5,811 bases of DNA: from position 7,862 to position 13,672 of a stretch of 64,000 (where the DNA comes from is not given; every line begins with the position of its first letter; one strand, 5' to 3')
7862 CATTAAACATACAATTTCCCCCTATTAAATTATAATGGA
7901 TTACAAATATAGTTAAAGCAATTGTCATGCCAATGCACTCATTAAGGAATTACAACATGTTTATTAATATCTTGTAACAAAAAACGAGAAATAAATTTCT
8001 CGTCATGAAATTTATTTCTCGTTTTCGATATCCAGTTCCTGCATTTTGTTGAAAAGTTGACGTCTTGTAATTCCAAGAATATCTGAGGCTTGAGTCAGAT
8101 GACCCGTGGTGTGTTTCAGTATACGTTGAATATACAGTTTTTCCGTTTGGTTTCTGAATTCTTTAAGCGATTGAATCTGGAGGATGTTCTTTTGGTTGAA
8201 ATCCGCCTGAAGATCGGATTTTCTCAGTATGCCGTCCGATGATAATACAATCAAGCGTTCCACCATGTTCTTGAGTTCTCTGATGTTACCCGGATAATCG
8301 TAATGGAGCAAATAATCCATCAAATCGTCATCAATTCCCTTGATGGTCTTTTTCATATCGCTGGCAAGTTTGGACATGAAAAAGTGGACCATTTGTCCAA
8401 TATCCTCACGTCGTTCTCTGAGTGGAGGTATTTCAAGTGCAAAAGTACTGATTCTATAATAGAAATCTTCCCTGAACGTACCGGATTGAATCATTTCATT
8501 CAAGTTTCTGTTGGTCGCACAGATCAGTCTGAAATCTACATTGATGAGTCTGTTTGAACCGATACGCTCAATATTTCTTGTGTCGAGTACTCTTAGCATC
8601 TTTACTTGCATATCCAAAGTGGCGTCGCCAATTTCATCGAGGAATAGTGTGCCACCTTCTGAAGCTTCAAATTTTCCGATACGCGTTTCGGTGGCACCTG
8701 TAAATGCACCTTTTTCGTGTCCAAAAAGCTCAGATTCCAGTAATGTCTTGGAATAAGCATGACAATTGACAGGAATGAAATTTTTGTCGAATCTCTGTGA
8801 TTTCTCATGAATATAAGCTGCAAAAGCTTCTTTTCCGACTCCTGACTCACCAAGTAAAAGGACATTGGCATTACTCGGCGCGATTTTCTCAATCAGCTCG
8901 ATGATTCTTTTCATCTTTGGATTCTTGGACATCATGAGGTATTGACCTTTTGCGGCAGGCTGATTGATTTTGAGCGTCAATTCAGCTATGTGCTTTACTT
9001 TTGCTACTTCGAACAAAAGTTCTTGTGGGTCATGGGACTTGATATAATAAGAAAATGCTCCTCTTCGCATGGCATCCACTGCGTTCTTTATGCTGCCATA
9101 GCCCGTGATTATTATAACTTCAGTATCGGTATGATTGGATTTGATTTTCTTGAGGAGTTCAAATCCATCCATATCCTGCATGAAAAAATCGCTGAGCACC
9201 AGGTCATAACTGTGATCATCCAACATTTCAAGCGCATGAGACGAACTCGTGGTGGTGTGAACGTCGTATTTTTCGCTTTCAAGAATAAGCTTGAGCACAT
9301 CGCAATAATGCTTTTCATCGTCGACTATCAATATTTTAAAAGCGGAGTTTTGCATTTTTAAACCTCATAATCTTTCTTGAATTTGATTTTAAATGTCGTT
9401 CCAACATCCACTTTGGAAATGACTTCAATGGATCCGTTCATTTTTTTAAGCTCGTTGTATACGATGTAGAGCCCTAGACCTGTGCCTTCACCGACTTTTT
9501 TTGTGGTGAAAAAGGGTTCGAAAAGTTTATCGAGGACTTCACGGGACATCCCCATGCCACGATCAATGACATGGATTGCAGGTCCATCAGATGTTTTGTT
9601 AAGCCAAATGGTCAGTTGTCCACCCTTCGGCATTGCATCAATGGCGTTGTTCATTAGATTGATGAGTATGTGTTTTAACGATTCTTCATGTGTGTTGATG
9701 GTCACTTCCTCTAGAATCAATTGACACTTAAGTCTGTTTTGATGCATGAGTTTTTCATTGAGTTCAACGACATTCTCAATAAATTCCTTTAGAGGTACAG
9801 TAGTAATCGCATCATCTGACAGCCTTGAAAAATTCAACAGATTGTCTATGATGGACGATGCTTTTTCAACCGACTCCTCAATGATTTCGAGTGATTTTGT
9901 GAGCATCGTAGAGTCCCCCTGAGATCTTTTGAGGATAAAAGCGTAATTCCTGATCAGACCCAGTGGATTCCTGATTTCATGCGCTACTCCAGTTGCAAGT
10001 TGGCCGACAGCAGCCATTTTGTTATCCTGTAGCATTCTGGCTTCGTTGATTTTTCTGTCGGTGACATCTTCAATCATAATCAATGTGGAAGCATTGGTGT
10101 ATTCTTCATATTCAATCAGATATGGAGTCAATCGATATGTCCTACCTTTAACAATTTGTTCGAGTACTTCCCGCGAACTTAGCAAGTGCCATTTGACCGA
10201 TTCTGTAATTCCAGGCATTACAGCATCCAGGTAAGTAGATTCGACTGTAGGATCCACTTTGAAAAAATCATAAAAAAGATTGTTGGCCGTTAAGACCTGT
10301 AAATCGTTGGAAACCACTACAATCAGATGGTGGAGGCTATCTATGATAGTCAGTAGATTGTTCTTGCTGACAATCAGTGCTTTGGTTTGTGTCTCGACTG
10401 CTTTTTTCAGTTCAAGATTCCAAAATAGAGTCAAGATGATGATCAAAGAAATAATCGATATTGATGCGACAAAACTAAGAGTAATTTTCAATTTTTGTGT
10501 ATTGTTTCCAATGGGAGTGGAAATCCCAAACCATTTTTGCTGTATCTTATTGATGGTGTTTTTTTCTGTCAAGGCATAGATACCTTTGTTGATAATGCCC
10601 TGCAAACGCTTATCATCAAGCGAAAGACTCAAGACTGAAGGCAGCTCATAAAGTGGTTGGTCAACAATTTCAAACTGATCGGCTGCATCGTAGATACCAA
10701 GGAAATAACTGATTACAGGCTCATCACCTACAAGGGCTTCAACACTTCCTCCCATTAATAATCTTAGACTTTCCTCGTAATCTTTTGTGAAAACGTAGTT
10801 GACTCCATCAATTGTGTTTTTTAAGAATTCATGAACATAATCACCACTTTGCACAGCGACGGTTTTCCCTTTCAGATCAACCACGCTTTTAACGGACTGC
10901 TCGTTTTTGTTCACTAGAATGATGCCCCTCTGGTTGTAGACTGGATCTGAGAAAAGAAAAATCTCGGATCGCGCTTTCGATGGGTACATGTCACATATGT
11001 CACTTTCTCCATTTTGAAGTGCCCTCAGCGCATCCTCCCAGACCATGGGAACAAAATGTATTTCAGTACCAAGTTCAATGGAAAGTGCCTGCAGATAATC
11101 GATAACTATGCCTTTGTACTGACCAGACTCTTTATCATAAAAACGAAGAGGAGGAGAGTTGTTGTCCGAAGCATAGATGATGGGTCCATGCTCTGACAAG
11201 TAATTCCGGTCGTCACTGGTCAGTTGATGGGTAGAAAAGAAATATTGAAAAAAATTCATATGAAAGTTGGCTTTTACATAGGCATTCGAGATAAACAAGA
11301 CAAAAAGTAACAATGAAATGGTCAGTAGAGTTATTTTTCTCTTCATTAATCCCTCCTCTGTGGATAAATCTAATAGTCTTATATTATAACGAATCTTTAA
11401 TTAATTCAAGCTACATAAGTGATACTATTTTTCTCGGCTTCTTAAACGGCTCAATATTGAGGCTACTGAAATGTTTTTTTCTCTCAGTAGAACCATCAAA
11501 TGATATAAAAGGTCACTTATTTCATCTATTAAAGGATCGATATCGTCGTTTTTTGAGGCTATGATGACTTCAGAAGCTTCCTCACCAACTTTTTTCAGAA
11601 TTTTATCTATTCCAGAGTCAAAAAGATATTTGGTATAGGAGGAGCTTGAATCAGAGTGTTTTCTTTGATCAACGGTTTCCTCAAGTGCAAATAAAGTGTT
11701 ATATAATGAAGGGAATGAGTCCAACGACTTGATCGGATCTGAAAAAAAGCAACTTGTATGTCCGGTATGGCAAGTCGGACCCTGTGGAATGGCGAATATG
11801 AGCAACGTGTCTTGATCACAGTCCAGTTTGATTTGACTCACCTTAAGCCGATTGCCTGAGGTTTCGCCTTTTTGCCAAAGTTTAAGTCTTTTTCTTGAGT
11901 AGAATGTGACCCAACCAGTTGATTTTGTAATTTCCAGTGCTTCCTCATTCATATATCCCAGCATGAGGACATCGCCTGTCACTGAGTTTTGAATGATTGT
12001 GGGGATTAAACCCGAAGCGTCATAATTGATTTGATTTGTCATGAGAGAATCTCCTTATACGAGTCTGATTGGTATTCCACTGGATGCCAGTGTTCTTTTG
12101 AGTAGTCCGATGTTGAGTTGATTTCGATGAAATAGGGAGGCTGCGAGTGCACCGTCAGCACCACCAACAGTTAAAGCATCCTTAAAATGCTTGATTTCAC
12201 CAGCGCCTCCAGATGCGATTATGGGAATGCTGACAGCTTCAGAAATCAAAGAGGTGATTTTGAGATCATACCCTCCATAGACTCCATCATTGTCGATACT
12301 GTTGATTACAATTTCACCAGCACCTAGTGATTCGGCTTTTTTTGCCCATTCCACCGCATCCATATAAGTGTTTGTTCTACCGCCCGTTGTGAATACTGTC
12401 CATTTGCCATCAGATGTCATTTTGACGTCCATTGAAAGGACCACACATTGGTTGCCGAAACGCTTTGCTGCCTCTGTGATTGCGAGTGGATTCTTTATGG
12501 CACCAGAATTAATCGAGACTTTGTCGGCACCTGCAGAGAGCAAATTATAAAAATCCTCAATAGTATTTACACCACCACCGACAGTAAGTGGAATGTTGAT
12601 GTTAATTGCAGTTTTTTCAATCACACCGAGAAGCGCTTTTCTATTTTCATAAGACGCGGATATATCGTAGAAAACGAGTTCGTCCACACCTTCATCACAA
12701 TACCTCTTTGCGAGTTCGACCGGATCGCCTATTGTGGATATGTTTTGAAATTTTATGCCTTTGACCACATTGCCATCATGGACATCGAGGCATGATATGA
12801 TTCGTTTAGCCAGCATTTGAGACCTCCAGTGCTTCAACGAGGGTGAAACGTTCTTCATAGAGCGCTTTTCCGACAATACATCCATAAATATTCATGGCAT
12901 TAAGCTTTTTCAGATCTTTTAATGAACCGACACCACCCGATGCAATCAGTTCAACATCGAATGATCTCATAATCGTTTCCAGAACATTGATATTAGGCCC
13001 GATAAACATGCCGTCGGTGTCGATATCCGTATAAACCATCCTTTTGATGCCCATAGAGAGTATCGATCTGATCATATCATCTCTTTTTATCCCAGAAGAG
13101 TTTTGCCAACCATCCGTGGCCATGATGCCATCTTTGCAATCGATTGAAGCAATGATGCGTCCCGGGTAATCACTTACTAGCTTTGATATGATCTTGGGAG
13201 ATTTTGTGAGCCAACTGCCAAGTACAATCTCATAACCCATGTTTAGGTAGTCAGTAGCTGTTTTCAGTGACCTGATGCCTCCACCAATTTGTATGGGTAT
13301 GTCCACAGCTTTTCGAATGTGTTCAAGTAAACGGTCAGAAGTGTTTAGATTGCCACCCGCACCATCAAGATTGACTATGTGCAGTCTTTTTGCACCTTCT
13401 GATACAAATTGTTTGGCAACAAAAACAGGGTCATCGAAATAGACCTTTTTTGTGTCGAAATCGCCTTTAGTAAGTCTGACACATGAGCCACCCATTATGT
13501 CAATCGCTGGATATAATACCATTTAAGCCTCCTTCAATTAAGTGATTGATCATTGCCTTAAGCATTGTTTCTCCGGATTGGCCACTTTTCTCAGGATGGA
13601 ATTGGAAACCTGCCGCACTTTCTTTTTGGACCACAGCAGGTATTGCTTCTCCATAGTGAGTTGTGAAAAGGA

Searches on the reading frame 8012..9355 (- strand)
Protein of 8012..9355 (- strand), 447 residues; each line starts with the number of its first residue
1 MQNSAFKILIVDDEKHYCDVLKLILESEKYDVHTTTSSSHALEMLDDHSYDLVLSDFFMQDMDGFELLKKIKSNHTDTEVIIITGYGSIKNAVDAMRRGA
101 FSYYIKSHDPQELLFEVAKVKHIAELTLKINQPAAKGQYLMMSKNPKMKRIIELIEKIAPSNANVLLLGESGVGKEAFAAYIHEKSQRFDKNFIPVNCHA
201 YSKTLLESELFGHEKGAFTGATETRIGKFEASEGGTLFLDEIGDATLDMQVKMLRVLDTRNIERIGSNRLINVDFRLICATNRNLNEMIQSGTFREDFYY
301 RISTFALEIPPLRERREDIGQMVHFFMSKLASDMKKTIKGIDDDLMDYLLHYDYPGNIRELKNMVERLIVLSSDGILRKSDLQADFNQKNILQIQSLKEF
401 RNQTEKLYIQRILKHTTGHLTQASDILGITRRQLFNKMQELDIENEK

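Call 8: search_protein_families(library=ncbifam, proteins=[window:8012-9355:-])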
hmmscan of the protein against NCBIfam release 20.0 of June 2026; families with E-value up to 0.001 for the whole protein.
window:8012-9355:- (447 aa): 111 families (the best 25 are shown)
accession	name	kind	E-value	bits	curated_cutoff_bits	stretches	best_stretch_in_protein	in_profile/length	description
NF008469.0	PRK11361.1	equivalog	7e-121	404.1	714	1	5-444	4-457/461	acetoacetate metabolism transcriptional regulator AtoC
TIGR02915.1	PEP_resp_reg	equivalog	8.5e-116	387.4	502.6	1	8-443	1-444/445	PEP-CTERM-box response regulator transcription factor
NF007689.0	PRK10365.1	equivalog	1e-115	387.1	760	1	1-438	1-439/441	sigma-54-dependent response regulator transcription factor ZraR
TIGR01818.1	ntrC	equivalog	1.2e-111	373.8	558.6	1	8-390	1-385/463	nitrogen regulation protein NR(I)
NF011695.0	PRK15115.1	equivalog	6.6e-108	361.3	763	1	3-442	4-437/445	two-component system response regulator GlrR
NF041552.1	TF_PrdR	equivalog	1.3e-102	344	795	1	123-440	251-575/577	sigma-54 dependent transcriptional regulator PrdR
TIGR01817.1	nifA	equivalog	7.7e-99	331.8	528.85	1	131-390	188-446/534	nif-specific transcriptional activator NifA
NF041946.1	LuxO_transreg_Vib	equivalog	2.7e-97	326.4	800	1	11-405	2-399/463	quorum-sensing sigma-54 dependent transcriptional regulator LuxO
NF051870.1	NAssimRespRegNtrX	equivalog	3.1e-97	326.3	600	1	7-442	3-451/452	nitrogen assimilation response regulator NtrX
NF049963.1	RespRegFlgRCampy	domain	5.9e-97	325.2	750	1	8-441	3-427/429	fla regulon two-component system response regulator FlgR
NF050807.1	TransRegFlbDCaul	equivalog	4.7e-92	309.2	750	1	32-441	27-438/454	sigma-54-dependent transcriptional regulator FlbD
NF008176.1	PRK10923.1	equivalog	1e-91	307.9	620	1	7-390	5-389/469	nitrogen regulation protein NR(I)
NF038308.1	RNA_repair_RtcR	equivalog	2.8e-89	300.3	650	1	138-416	179-452/530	RNA repair transcriptional activator RtcR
NF003451.0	PRK05022.1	equivalog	2e-85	287.4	476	1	131-444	182-511/512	nitric oxide reductase transcriptional regulator NorR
NF011958.0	PRK15429.1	equivalog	6.1e-82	276.3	830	1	141-446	381-689/692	formate hydrogenlyase transcriptional activator FlhA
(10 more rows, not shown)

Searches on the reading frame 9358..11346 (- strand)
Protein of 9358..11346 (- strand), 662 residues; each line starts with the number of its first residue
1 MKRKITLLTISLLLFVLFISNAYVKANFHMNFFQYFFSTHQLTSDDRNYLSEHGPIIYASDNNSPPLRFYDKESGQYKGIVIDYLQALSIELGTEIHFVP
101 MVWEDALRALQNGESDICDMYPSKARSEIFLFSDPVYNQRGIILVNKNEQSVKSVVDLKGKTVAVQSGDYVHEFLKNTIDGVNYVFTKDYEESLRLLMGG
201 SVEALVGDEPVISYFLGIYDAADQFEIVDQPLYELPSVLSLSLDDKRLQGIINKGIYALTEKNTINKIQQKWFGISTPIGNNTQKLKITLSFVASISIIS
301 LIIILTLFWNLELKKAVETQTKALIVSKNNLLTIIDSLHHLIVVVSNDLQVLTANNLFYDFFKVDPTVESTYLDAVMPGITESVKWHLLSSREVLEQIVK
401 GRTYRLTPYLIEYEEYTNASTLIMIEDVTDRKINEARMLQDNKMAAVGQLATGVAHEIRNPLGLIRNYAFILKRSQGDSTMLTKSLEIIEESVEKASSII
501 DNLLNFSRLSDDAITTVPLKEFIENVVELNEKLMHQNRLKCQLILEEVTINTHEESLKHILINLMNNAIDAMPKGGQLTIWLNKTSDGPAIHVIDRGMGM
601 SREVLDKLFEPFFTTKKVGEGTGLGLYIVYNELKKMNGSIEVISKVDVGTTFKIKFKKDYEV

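Call 8: search_protein_families(library=ncbifam, proteins=[window:9358-11346:-])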
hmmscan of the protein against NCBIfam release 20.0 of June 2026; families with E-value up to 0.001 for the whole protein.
window:9358-11346:- (662 aa): 94 families (the best 25 are shown)
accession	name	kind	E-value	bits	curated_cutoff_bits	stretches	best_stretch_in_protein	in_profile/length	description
NF008468.0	PRK11360.1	equivalog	5.1e-61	206.8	646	1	314-657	253-607/616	two-component system sensor histidine kinase AtoS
NF010411.0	PRK13837.1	equivalog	1.2e-43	149.3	647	1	429-656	432-673/828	two-component system VirA-like sensor kinase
NF046044.1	PnpS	equivalog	3.6e-42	144.8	400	1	312-656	38-389/390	two-component system histidine kinase PnpS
NF007688.0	PRK10364.1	equivalog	1.2e-40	139.6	479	1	431-656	224-449/460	two-component system sensor histidine kinase ZraS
NF046020.1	HisKinCckABruc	equivalog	1.9e-39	135.2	1000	1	414-655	447-704/868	cell cycle histidine kinase CckA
TIGR02966.1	phoR_proteo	equivalog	4.9e-36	124.4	334.2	1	329-656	6-333/333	phosphate regulon sensor histidine kinase PhoR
NF052574.1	HisKinEspCMyxo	equivalog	1e-35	123.1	1200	1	425-654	395-633/785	serine histidine kinase EspC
NF010076.0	PRK13557.1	subfamily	2.3e-34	118.7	631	1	427-658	143-394/540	histidine kinase famiy protein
NF052573.1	HisKinEspAMyxo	equivalog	3.8e-34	117.8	1400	1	421-656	358-609/755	serine histidine kinase EspA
NF038348.1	T2SS_HK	subfamily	3e-33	115.1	450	2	487-656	399-571/574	histidine kinase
NF047497.1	HK_LIC_12097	equivalog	3.2e-33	114.9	500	1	391-656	94-364/367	LIC_12097 family sensor histidine kinase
NF046026.1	HisKinCckACaul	equivalog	1.9e-32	112.2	1000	1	418-654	273-528/678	cell cycle histidine kinase CckA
NF053867.1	SprKinKinDBac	equivalog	4e-30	104.7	775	1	335-656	176-495/500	sporulation kinase KinD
NF047794.1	HisKinPtgB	equivalog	4.4e-30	104.5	1000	1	436-658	431-655/656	two-component system sensor histidine kinase PgtB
NF033092.0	HK_WalK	equivalog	4e-27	95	725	1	405-655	339-591/594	cell wall metabolism sensor histidine kinase WalK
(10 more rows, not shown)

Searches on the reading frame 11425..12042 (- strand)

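Call 7: search_protein_families(library=ncbifam, proteins=[window:11425-12042:-])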
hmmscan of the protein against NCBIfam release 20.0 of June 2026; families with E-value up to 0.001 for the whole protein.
window:11425-12042:- (205 aa): 6 families
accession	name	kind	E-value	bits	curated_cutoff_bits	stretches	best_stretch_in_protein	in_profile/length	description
NF002747.0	PRK02759.1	equivalog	5.4e-78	261.4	187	1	2-205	7-206/208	bifunctional phosphoribosyl-AMP cyclohydrolase/phosphoribosyl-ATP diphosphatase HisIE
NF000768.0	PRK00051.1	equivalog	1e-38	131.8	126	1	2-102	13-113/131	phosphoribosyl-AMP cyclohydrolase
TIGR03188.1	histidine_hisI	equivalog_domain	7.7e-30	103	42.7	1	119-200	3-84/84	phosphoribosyl-ATP diphosphatase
NF001611.0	PRK00400.1-3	equivalog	7.3e-26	90.4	99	1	115-204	5-94/108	phosphoribosyl-ATP diphosphatase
NF001613.0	PRK00400.1-5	equivalog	7.1e-25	87.1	120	1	115-204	4-93/107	phosphoribosyl-ATP diphosphatase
NF001610.0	PRK00400.1-1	equivalog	6.4e-11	42.3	104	1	116-199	12-92/93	phosphoribosyl-ATP diphosphatase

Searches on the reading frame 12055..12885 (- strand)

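Call 7: search_protein_families(library=ncbifam, proteins=[window:12055-12885:-])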
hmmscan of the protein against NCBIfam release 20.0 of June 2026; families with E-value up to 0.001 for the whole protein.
window:12055-12885:- (276 aa): 19 families
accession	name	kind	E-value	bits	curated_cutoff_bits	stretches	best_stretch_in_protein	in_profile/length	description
TIGR00735.1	hisF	equivalog_domain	1.3e-102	342.4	294.55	1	24-274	1-254/254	imidazole glycerol phosphate synthase subunit HisF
TIGR03572.1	WbuZ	equivalog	9.3e-81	270.6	299.7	1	24-253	1-231/232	glycosyl amidation-associated protein WbuZ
NF038364.1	AglZ_HisF2_fam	equivalog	7.3e-67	225.4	310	1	26-252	2-228/248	AglZ/HisF2 family acetamidino modification protein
NF010112.0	PRK13585.1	equivalog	4.1e-36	124.8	243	1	28-258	4-230/241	1-(5-phosphoribosyl)-5-[(5-phosphoribosylamino)methylideneamino]imidazole-4-carboxamide isomerase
TIGR00007.1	TIGR00007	equivalog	1.9e-31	109.5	228.95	1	29-257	1-226/231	1-(5-phosphoribosyl)-5-[(5-phosphoribosylamino)methylideneamino]imidazole-4-carboxamide isomerase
TIGR01919.1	hisA-trpF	equivalog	1.2e-20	74.1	306.45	1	29-245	5-221/243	bifunctional 1-(5-phosphoribosyl)-5-((5-phosphoribosylamino)methylideneamino)imidazole-4-carboxamide isomerase/phosphoribosylanthranilate is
NF010712.0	PRK14114.1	equivalog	2.6e-14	53.3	327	1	30-242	4-211/241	1-(5-phosphoribosyl)-5-((5-phosphoribosylamino)methylideneamino)imidazole-4-carboxamide isomerase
NF010113.0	PRK13586.1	equivalog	6.9e-14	52.1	238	1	28-232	3-202/232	1-(5-phosphoribosyl)-5-((5-phosphoribosylamino)methylideneamino)imidazole-4-carboxamide isomerase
NF010114.0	PRK13587.1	equivalog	4.4e-12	46.1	305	1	87-236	66-206/234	1-(5-phosphoribosyl)-5-((5-phosphoribosylamino)methylideneamino)imidazole-4-carboxamide isomerase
NF003156.0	PRK04128.1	equivalog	2.1e-11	44.2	285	1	28-258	3-220/231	1-(5-phosphoribosyl)-5-((5-phosphoribosylamino)methylideneamino)imidazole-4-carboxamide isomerase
TIGR02129.1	hisA_euk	equivalog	4.8e-08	33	229.3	1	99-235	79-219/255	phosphoribosylformimino-5-aminoimidazole carboxamide ribotide isomerase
TIGR03151.1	enACPred_II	equivalog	9.3e-06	25.1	453.1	0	177-242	118-184/307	enoyl-[acyl-carrier-protein] reductase FabK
NF005574.0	PRK07259.1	equivalog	6.1e-05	22.1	269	0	89-142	229-282/304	dihydroorotate dehydrogenase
TIGR00737.1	nifR3_yhdG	equivalog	8.3e-05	21.9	293.3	0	169-248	141-221/319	tRNA dihydrouridine synthase DusB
NF003198.0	PRK04169.1-2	subfamily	0.00014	21.1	247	0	88-125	188-225/249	geranylgeranylglyceryl/heptaprenylglyceryl phosphate synthase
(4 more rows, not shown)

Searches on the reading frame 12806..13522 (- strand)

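Call 7: search_protein_families(library=ncbifam, proteins=[window:12806-13522:-])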
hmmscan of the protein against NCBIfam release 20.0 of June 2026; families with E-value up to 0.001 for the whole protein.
window:12806-13522:- (238 aa): 17 families
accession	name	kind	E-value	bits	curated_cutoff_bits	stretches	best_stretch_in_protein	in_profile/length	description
TIGR00007.1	TIGR00007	equivalog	2.3e-69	233.5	228.95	1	3-230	1-230/231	1-(5-phosphoribosyl)-5-[(5-phosphoribosylamino)methylideneamino]imidazole-4-carboxamide isomerase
NF010112.0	PRK13585.1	equivalog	1.6e-61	207.9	243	1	1-235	3-238/241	1-(5-phosphoribosyl)-5-[(5-phosphoribosylamino)methylideneamino]imidazole-4-carboxamide isomerase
NF003156.0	PRK04128.1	equivalog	2.9e-42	145.2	285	1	2-235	3-228/231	1-(5-phosphoribosyl)-5-((5-phosphoribosylamino)methylideneamino)imidazole-4-carboxamide isomerase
TIGR01919.1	hisA-trpF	equivalog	6.2e-41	140.5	306.45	1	1-235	3-242/243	bifunctional 1-(5-phosphoribosyl)-5-((5-phosphoribosylamino)methylideneamino)imidazole-4-carboxamide isomerase/phosphoribosylanthranilate is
NF010114.0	PRK13587.1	equivalog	4e-38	131.4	305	1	3-226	4-229/234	1-(5-phosphoribosyl)-5-((5-phosphoribosylamino)methylideneamino)imidazole-4-carboxamide isomerase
NF010113.0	PRK13586.1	equivalog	4.7e-26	91.9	238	1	3-226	4-226/232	1-(5-phosphoribosyl)-5-((5-phosphoribosylamino)methylideneamino)imidazole-4-carboxamide isomerase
NF010712.0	PRK14114.1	equivalog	6.4e-26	91.3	327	1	1-227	1-232/241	1-(5-phosphoribosyl)-5-((5-phosphoribosylamino)methylideneamino)imidazole-4-carboxamide isomerase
NF038364.1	AglZ_HisF2_fam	equivalog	5e-23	81.8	310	1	19-218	18-225/248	AglZ/HisF2 family acetamidino modification protein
TIGR03572.1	WbuZ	equivalog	5.1e-22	78.4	299.7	1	7-207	10-215/232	glycosyl amidation-associated protein WbuZ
TIGR00735.1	hisF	equivalog_domain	1.5e-18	67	294.55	1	6-206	9-216/254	imidazole glycerol phosphate synthase subunit HisF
TIGR00734.1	hisAF_rel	hypoth_equivalog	9e-11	42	179.85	1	4-223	4-218/221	HisA/HisF family protein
TIGR02129.1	hisA_euk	equivalog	2.1e-06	27.6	229.3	1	34-209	43-223/255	phosphoribosylformimino-5-aminoimidazole carboxamide ribotide isomerase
NF003198.0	PRK04169.1-2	subfamily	7e-06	25.3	247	1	54-111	177-235/249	geranylgeranylglyceryl/heptaprenylglyceryl phosphate synthase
NF041303.1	Indglycph_syn_Halo_TrpC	equivalog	5.7e-05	22.5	380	0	29-77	65-110/250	indole-3-glycerol phosphate synthase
TIGR01768.1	GGGP-family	subfamily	0.00019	21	113.25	0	24-106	127-212/224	geranylgeranylglyceryl phosphate synthase family protein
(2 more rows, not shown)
